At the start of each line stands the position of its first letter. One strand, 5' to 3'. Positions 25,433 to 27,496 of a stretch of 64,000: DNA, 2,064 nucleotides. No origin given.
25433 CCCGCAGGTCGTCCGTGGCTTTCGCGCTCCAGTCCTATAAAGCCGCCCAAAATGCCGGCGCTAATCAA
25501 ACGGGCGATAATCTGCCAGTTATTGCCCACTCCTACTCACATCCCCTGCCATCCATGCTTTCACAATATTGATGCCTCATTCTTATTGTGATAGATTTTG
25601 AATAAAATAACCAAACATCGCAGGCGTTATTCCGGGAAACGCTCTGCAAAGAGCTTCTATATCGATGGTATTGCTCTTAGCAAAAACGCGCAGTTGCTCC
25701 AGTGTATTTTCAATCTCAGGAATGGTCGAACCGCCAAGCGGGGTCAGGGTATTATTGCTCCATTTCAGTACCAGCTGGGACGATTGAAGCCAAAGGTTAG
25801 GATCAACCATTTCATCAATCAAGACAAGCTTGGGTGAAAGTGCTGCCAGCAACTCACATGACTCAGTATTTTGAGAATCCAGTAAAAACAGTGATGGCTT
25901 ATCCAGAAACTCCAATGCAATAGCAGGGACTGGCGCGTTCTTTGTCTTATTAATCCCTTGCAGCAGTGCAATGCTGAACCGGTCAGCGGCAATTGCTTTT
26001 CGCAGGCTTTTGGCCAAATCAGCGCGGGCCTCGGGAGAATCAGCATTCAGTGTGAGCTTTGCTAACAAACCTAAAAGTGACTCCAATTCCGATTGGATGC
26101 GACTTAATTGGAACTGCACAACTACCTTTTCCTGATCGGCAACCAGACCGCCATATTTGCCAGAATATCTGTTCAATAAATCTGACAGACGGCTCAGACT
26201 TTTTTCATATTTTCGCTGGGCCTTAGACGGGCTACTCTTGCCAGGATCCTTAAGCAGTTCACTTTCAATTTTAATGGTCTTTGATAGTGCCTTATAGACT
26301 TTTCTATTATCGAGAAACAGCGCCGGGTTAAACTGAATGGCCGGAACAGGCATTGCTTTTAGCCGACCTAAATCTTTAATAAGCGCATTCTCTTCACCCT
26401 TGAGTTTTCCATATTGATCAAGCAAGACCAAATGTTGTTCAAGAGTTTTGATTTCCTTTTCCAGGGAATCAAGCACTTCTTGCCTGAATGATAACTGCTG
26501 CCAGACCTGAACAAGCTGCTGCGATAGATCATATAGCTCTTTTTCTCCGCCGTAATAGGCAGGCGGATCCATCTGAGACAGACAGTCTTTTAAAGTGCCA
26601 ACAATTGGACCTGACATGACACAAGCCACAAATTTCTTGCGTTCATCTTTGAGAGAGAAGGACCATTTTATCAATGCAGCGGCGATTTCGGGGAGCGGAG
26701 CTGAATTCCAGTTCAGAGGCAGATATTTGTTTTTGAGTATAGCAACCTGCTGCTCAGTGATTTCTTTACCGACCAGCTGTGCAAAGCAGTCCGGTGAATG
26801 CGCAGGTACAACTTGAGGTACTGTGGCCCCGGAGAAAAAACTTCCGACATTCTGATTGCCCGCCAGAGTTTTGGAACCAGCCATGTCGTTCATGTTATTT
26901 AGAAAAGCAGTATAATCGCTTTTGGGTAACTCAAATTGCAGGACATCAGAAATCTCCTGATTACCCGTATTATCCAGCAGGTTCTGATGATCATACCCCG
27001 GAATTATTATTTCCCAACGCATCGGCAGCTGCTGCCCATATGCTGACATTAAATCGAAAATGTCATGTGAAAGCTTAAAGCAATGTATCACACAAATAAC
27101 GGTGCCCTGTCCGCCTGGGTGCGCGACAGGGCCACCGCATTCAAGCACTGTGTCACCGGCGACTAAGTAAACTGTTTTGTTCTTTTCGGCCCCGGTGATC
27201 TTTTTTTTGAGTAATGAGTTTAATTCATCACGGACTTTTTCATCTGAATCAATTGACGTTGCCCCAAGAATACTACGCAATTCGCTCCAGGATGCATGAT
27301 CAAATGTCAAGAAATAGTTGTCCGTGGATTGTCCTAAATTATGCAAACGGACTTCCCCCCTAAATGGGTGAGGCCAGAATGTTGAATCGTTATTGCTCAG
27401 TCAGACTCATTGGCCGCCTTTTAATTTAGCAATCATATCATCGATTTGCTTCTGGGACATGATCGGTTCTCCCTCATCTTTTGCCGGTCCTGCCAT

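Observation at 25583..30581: Cryptic three-gene operon of unrecognisable proteins between speH and mgtC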

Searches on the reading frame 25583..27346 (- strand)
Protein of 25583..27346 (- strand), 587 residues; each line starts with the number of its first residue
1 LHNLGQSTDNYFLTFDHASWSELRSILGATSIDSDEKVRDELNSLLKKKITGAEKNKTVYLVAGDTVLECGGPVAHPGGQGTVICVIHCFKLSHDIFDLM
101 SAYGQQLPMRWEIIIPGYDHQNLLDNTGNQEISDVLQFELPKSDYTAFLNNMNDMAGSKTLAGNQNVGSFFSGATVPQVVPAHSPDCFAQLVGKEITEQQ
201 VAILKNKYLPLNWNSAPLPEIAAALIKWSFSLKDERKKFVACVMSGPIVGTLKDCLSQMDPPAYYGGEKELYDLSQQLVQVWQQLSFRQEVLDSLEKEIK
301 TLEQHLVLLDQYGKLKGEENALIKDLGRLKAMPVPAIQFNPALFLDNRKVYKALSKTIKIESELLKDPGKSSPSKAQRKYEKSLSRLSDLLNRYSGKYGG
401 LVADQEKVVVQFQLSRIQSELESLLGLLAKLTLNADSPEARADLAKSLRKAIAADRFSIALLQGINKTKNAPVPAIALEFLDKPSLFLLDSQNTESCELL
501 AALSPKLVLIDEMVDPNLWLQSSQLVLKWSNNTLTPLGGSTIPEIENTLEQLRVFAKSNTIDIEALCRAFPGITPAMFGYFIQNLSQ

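Call 3: search_protein_families(library=pfam, proteins=[window:25583-27346:-], max_evalue=1)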
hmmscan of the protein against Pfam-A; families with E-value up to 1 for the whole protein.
window:25583-27346:- (587 aa): 2 families
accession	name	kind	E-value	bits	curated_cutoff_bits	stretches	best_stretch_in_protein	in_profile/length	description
PF14257.11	DUF4349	-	0.47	10.2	27.7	0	277-305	116-144/213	Domain of unknown function (DUF4349)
PF12795.12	MscS_porin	-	0.95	9.4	34.4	0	270-307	79-116/238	Mechanosensitive ion channel porin domain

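Call 4: search_protein_families(library=ncbifam, proteins=[window:25583-27346:-], max_evalue=1)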
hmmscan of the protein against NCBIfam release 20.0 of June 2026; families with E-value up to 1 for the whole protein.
window:25583-27346:- (587 aa): 1 family
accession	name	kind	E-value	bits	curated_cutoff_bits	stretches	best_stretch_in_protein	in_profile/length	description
NF009647.0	PRK13182.1-2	equivalog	0.017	15.1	165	1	358-454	66-159/176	chromosome-anchoring protein RacA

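Call 5: search_protein_families(library=padloc, proteins=[window:25583-27346:-], max_evalue=1)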
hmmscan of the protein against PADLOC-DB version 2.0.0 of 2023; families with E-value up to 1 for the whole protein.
window:25583-27346:- (587 aa): 2 families
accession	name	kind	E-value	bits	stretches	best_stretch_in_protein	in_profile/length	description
PDLC03859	LmuB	-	0.014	12.6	1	270-425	347-448/611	-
PDLC03865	LmuB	-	0.033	10.3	1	272-446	267-422/1007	-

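Call 11: find_homologous_proteins(query=window:25583-27346:-)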
Query window:25583-27346:- (587 aa): 4 proteins with E <= 0.001 among 8000 candidates.
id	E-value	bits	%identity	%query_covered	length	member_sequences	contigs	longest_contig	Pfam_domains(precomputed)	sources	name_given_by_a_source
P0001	0.0e+0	1310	100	100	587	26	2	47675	-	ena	-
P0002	2.7e-263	893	71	100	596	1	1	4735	-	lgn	-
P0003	2.0e-249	847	67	100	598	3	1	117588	-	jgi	-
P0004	3.0e-208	711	56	100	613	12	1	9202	-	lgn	-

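Call 12: find_encoding_contigs(protein=P0003, flank=10000, max_places=4)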
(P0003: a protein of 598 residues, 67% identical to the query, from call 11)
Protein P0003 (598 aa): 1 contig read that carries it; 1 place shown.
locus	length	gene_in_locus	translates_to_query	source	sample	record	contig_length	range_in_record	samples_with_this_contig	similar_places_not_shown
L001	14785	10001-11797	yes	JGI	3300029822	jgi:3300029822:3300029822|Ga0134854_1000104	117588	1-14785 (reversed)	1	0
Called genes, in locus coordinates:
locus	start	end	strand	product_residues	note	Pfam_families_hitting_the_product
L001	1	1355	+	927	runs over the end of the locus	PF01624:MutS_I, PF05188:MutS_II, PF05192:MutS_III, PF05190:MutS_IV, PF00488:MutS_V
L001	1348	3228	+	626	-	PF02518:HATPase_c, PF13589:HATPase_c_3, PF01119:DNA_mis_repair, PF08676:MutL_C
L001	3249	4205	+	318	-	PF01745:IPT (weak), PF02224:Cytidylate_kin (faint), PF01715:IPPT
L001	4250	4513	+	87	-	PF17209:Hfq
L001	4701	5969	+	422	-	PF06838:Met_gamma_lyase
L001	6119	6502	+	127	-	PF02675:AdoMet_dc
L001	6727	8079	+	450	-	-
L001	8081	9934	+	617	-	-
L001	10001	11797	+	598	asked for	-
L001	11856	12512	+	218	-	PF02308:MgtC, PF01842:ACT (faint)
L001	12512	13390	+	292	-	PF01975:SurE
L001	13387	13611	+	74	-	PF14084:DUF4264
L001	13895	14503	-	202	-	PF01726:LexA_DNA_bind, PF13412:HTH_24 (faint), PF00717:Peptidase_S24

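Call 13: find_encoding_contigs(protein=P0004, flank=10000, max_places=4)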
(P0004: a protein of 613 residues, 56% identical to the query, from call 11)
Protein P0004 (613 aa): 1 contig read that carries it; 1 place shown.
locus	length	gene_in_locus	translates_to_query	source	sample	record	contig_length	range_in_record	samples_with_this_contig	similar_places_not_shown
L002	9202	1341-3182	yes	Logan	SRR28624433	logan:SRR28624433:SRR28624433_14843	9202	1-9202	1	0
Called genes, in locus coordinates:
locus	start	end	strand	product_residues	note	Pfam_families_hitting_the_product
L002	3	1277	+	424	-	?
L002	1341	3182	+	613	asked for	-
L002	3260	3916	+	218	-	PF02308:MgtC, PF01842:ACT, PF13291:ACT_4 (weak)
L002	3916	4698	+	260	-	PF01975:SurE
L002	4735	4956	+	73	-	PF14084:DUF4264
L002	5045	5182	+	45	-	-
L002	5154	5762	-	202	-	PF01726:LexA_DNA_bind, PF00717:Peptidase_S24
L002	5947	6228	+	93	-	PF01476:LysM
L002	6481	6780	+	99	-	-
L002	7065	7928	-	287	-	PF02604:PhdYeFM_antitox (weak), PF05685:Uma2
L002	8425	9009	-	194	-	PF06130:PTAC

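Call 14: find_encoding_contigs(protein=P0002, flank=10000, max_places=4)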
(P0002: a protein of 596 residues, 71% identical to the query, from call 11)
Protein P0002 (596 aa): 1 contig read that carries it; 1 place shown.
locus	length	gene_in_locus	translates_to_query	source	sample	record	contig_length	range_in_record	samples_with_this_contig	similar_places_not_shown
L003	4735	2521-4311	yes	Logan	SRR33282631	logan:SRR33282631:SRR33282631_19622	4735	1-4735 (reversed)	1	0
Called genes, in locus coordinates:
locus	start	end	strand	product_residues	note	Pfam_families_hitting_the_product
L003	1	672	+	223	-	?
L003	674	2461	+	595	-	-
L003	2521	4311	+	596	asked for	-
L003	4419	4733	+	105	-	?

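Call 18: find_related_loci(query=A1, collection=genome_contigs, flank=10000)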
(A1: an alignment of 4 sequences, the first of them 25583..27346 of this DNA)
Query A1 (587 aa) in genome_contigs; peptide patterns used: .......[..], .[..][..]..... (x = any residue, [..] = any of these).
117 stretches matched a pattern, but none encodes a relative of the query by tblastn (E <= 1e-3).

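Call 32: predict_structure(alignment_id=A1)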
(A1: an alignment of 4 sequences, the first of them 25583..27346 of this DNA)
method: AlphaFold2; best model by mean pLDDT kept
length: 587 residues; sequences in the alignment: 4
mean_pLDDT: 47.8   pTM: 0.27
mean pLDDT of the five models: 47.8, 40.9, 40.5, 40.5, 38.6
residues with pLDDT >= 90: 0; 70-90: 91; 50-70: 157; < 50: 339
segments of 3 or more residues with pLDDT < 50: 1-9, 98-288, 333-340, 368-372, 399-402, 450-462, 464-511, 523-525, 529-536, 540-587
pLDDT, mean of each block of 10 residues (from residue 1): 33 69 74 73 65 59 71 63 72 55 36 36 31 27 32 29 23 23 26 33 37 34 33 30 29 27 26 35 43 65 75 75 71 48 59 70 57 64 72 58 57 68 69 62 62 47 46 28 34 34 40 53 49 45 39 40 42 37 30
secondary structure, 60 per line:
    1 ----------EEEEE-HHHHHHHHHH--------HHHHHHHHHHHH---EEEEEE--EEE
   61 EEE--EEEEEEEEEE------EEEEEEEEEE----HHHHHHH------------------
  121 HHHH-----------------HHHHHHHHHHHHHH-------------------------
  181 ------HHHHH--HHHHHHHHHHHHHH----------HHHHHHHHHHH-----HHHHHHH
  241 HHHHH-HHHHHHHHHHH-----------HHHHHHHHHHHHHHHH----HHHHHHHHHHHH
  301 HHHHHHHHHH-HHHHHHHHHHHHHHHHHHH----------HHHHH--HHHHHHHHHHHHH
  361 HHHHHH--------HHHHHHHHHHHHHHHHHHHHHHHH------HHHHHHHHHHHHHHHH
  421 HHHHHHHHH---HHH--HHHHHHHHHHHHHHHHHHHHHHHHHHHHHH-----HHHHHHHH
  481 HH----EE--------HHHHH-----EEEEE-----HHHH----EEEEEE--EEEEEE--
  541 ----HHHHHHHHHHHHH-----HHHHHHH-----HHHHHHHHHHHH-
elements in order: E11-15 H17-26 H35-46 E50-55 E58-63 E66-75 E82-91 H96-102 H121-124 H142-155 H187-191 H194-207 H218-228 H234-245 H247-257 H269-284 H289-310 H312-330 H341-345 H348-366 H375-398 H405-429 H438-467 H473-482 H497-501 E507-511 H517-520 E525-530 E533-538 H545-557 H563-569 H575-586

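Call 33: search_protein_representatives(alignment_id=A1)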
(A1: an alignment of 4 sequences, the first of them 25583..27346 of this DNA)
Query: 4 sequences, 600 profile positions. Proteins with E-value up to 0.001 (for the whole library): 3; up to 1e-10: 3; up to 1e-30: 1. The best 3 are listed.
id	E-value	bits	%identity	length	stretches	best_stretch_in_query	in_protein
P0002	0.0e+00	1228.2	-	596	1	1-600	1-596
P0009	3.9e-22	94.7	-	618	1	2-588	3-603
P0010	2.5e-20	88.7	-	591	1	14-589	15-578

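Call 35: find_encoding_contigs(protein=P0009, flank=10000, max_places=4)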
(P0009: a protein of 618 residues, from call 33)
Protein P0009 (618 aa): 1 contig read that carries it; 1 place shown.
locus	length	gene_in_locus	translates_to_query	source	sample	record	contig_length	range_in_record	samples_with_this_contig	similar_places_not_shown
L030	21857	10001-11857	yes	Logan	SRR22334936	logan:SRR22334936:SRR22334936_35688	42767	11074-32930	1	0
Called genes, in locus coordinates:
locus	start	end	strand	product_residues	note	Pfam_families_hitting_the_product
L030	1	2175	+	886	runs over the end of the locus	PF01624:MutS_I, PF05188:MutS_II, PF05192:MutS_III, PF05190:MutS_IV, PF00488:MutS_V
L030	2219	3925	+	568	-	PF02518:HATPase_c, PF13589:HATPase_c_3, PF01119:DNA_mis_repair, PF08676:MutL_C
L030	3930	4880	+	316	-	PF01745:IPT (weak), PF01715:IPPT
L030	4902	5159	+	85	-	PF17209:Hfq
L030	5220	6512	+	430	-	PF06838:Met_gamma_lyase, PF01053:Cys_Met_Meta_PP (faint)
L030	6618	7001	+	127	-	PF02675:AdoMet_dc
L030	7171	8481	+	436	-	-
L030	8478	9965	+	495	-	-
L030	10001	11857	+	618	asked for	-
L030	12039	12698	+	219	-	PF02308:MgtC, PF13291:ACT_4 (weak), PF01842:ACT (weak)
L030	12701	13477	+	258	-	PF01975:SurE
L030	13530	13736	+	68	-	PF14084:DUF4264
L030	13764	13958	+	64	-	-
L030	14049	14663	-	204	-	PF01726:LexA_DNA_bind, PF12802:MarR_2 (weak), PF09339:HTH_IclR (weak), PF13412:HTH_24 (weak), PF00717:Peptidase_S24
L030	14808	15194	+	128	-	PF01476:LysM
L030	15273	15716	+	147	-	-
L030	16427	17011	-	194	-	PF06130:PTAC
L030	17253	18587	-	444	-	PF13185:GAF_2, PF01590:GAF, PF13492:GAF_3, PF00990:GGDEF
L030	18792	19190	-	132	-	PF12670:DUF3792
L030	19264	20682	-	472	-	PF13517:FG-GAP_3 (weak), PF07833:Cu_amine_oxidN1 (weak)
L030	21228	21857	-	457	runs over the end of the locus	PF01029:NusB, PF22458:RsmF-B_ferredox, PF01189:Methyltr_RsmB-F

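Call 36: find_encoding_contigs(protein=P0010, flank=10000, max_places=4)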
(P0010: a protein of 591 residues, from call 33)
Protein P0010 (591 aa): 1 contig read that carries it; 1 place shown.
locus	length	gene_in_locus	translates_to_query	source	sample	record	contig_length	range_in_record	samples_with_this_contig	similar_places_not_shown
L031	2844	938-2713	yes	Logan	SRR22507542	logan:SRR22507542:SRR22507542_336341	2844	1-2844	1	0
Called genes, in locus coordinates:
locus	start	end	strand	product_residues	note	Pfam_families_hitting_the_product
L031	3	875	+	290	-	?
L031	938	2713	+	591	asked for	-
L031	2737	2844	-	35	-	?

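Call 46: search_solved_structures(query=A4, max_evalue=10)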
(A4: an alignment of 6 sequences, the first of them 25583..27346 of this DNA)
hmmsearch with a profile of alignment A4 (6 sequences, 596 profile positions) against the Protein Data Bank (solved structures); distinct sequences matched with E-value up to 10: 3.
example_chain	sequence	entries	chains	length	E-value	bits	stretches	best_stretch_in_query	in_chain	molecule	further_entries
4l0r_A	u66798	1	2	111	0.055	14.8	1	259-306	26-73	Centrosomal protein of 57 kDa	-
8ibh_A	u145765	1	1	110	0.06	14.7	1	259-306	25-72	Centrosomal protein of 57 kDa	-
6htl_A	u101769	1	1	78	0.57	11.5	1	422-473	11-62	Phosphoprotein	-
